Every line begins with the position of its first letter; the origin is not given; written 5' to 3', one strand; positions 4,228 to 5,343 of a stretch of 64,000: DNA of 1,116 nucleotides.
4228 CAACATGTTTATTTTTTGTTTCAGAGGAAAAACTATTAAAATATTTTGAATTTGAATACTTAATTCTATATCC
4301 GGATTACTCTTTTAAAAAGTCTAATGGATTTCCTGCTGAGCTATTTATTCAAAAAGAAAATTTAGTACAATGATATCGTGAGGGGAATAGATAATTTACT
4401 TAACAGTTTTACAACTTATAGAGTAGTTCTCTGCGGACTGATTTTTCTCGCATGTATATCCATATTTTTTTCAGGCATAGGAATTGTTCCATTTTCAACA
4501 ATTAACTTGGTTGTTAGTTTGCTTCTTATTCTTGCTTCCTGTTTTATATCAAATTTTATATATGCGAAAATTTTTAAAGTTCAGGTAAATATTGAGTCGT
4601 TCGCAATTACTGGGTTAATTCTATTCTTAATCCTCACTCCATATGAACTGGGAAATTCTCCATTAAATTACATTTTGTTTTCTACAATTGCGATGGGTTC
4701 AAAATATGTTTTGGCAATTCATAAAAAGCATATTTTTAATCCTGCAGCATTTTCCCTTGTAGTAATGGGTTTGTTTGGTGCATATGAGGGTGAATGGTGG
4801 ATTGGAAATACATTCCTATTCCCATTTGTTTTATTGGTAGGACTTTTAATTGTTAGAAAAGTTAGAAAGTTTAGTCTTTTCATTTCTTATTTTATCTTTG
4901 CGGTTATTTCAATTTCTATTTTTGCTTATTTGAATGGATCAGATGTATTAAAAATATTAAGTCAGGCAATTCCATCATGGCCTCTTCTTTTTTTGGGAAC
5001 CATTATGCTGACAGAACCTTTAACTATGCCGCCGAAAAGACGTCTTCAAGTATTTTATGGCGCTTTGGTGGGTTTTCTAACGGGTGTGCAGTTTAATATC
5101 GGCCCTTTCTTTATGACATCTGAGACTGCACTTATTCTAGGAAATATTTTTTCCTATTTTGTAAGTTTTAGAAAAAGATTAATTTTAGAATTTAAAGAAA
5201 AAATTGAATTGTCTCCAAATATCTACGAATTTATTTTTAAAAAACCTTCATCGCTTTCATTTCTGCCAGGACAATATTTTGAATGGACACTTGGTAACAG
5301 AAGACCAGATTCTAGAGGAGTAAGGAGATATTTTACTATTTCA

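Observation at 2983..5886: ApbE flavinylation module with a membrane-anchored FNR-like reductase in a fermentative-looking, small-genome organism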

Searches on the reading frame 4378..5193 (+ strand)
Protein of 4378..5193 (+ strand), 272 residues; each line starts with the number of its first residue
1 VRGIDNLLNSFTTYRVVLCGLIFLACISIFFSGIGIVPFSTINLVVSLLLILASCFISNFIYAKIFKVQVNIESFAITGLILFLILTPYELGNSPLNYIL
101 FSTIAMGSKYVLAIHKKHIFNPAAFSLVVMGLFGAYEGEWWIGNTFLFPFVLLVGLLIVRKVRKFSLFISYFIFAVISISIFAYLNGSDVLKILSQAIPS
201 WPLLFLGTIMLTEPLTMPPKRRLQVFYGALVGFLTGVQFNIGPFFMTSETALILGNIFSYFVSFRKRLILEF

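Call 8: search_solved_structures(query=window:4378-5193:+, max_evalue=10, show_alignments=4)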
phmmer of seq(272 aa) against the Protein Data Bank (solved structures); distinct sequences matched with E-value up to 10: 0.
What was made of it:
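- Tried and rejected: phmmer of the membrane domain alone against PDB sequences found nothing (call 8).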

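Call 37: search_solved_structures(query=A3, max_evalue=10, show_alignments=3)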
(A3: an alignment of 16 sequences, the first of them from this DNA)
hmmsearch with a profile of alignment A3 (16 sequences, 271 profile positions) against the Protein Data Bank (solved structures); distinct sequences matched with E-value up to 10: 1.
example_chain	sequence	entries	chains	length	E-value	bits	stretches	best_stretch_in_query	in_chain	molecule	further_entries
8ahx_D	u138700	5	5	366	0.00023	23.9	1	154-260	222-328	Ion-translocating oxidoreductase complex subunit D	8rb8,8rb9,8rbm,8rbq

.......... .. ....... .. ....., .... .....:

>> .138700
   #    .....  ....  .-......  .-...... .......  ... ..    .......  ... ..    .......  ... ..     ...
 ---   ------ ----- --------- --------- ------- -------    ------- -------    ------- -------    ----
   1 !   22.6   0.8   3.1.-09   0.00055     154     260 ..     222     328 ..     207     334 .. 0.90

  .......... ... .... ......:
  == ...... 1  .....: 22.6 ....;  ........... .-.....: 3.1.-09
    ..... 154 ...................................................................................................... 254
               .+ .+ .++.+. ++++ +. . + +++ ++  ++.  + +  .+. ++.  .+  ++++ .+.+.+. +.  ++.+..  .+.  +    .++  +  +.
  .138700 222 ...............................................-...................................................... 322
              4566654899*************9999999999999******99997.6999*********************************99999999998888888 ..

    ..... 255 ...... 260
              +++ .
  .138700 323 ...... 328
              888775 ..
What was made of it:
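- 4378..5181 (+): RnfD/NqrB-type membrane domain (residues 1-268), about ten membrane elements, N-in/C-in. The domain profile hits A. vinelandii RnfD 8ahx_D, E 2.3e-4 (call 37).
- Tried and rejected: A profile was needed (call 37).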

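Call 49: predict_structure(alignment_id=A4)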
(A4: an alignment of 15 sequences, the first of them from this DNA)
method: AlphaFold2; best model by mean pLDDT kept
length: 268 residues; sequences in the alignment: 15
mean_pLDDT: 85.3   pTM: 0.84
mean pLDDT of the five models: 85.3, 83.9, 83.6, 83.3, 82.7
residues with pLDDT >= 90: 104; 70-90: 142; 50-70: 19; < 50: 3
segments of 3 or more residues with pLDDT < 50: 266-268
pLDDT, mean of each block of 10 residues (from residue 1): 85 90 94 89 94 95 88 90 90 85 90 63 89 80 85 92 91 92 88 80 82 81 91 82 69 86 58
secondary structure, 60 per line:
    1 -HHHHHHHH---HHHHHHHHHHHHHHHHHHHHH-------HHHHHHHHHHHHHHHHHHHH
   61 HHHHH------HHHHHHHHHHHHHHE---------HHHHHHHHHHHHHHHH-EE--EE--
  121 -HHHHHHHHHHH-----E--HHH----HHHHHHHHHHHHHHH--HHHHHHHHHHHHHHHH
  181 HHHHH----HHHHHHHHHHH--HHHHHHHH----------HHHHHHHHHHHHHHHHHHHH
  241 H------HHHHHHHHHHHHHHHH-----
elements in order: H2-9 H13-33 H41-65 H72-85 H96-111 H122-132 H148-162 H165-185 H190-200 H203-210 H221-241 H248-263

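Call 52: fold_search(model_id=the predicted structure, library=pdb)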
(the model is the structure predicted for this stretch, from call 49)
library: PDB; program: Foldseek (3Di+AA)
matches with E <= 10: 115; with E <= 0.001: 15
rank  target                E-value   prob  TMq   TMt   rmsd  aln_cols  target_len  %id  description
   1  9eri_D                5.2e-07  1.00  0.70  0.60   6.5       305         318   14  Cryo-EM structure of sodium pumping Rnf complex from Acetobacterium woodii bound to NADH (released 2025-03-05)
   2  8rbq_D                1.2e-05  1.00  0.78  0.69   4.3       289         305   16  Cryo-EM structure of the NADH:ferredoxin oxidoreductase RNF from Azotobacter vinelandii, dithionite reduced (released 2024-06-26)
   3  8ahx_D                1.5e-05  1.00  0.70  0.55   6.5       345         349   14  Cryo-EM structure of the nitrogen-fixation associated NADH:ferredoxin oxidoreductase RNF from Azotobacter vinelandii (released 2023-11-01)
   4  7xk3_B                2.9e-05  1.00  0.62  0.45   5.8       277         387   16  Cryo-EM structure of Na+-pumping NADH-ubiquinone oxidoreductase from Vibrio cholerae, state 1 (released 2022-07-20)
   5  9uuu_B                5.2e-05  1.00  0.62  0.45   5.5       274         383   16  Cryo-EM structure of Na+-translocating NADH-ubiquinone oxidoreductase from Vibrio cholerae reduced by NADH (released 2025-06-25)
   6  9ud3_B                5.7e-05  1.00  0.59  0.43   5.8       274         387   14  Cryo-EM structure of Na+-translocating NADH-ubiquinone oxidoreductase NqrB-T236Y mutant from Vibrio cholerae (released 2025-06-25)
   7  8a1x_B                5.9e-05  1.00  0.60  0.43   5.6       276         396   16  Sodium pumping NADH-quinone oxidoreductase with inhibitor DQA (released 2023-06-14)
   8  9lrr_B                1.1e-04  1.00  0.61  0.42   5.6       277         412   16  Cryo-EM structure of Na+-translocating NADH-ubiquinone oxidoreductase NqrB-G141A mutant from Vibrio cholerae with boun (released 2025-04-23)
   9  7zc6_D                1.5e-04  1.00  0.68  0.61   6.0       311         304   16  Na+ - translocating ferredoxin: NAD+ reductase (Rnf) of C. tetanomorphum (released 2022-09-28)
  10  7xk6_B                1.6e-04  1.00  0.61  0.41   5.9       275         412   17  Cryo-EM structure of Na+-pumping NADH-ubiquinone oxidoreductase from Vibrio cholerae, with aurachin D-42 (released 2022-07-20)
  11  8ad0_B                1.8e-04  1.00  0.62  0.45   5.5       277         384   16  X-ray structure of Na+-NQR from Vibrio cholerae in different conformation at 3.1 A (released 2023-07-12)
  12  8evu_B                2.3e-04  1.00  0.62  0.42   5.4       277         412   16  Cryo EM structure of Vibrio cholerae NQR (released 2022-11-16)
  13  8acw_B                2.9e-04  1.00  0.59  0.43   5.7       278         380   16  X-ray structure of Na+-NQR from Vibrio cholerae at 3.4 A resolution (released 2023-07-12)
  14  8a1v_B                3.8e-04  1.00  0.61  0.43   5.6       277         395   16  Sodium pumping NADH-quinone oxidoreductase with substrate Q2 (released 2023-06-14)
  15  8a1t_B                5.4e-04  1.00  0.58  0.42   5.8       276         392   16  Sodium pumping NADH-quinone oxidoreductase (released 2023-06-14)
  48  7d5i_B                3.2e+00  0.03  0.16  0.13  20.8       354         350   15  Structure of Mycobacterium smegmatis bd complex in the apo-form. (released 2021-06-23)
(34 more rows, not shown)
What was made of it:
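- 4378..5181 (+): For the domain model (pLDDT 85), the top 15 Foldseek PDB hits are all RnfD or NqrB chains, TM-score up to 0.78 (calls 49, 52).
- On Canonical RnfD/NqrB subunit of Rnf/Nqr: The model has pLDDT 85 and TM-score 0.58-0.78 to RnfD/NqrB chains (calls 49, 52).
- Closest known: Na+-NQR subunits NqrF, NqrB and NqrC. Same: The membrane domain matches NqrB (call 52).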

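Call 78: search_protein_representatives(alignment_id=A4)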
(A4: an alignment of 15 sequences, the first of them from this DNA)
Query: 15 sequences, 271 profile positions. Proteins with E-value up to 0.001 (for the whole library): 2652; up to 1e-10: 1484; up to 1e-30: 609. The best 150 are listed.
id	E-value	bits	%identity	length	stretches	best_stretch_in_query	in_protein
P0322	4.3e-106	370.7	-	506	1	4-271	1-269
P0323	1.3e-103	362.5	-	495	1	4-271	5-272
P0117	3.4e-101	354.6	-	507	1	4-270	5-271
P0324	7.3e-101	353.6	-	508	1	5-271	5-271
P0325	5.9e-100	350.6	-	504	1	4-271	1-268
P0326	8.4e-100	350.1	-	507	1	2-271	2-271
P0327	2.4e-98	345.3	-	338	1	3-271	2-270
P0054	2.9e-97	341.8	-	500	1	4-271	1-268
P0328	8.2e-97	340.3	-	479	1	4-271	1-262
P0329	5.6e-95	334.3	-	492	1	3-271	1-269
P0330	5.4e-93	327.8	-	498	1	3-271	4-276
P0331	3.4e-92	325.1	-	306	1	4-271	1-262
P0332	5.8e-91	321.1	-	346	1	4-271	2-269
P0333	2.1e-90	319.3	-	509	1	4-271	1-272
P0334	4.6e-90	318.1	-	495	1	4-269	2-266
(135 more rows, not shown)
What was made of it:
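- Family size: 609 clusters at 50% identity with E <= 1e-30, mostly about 500 aa (call 78).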
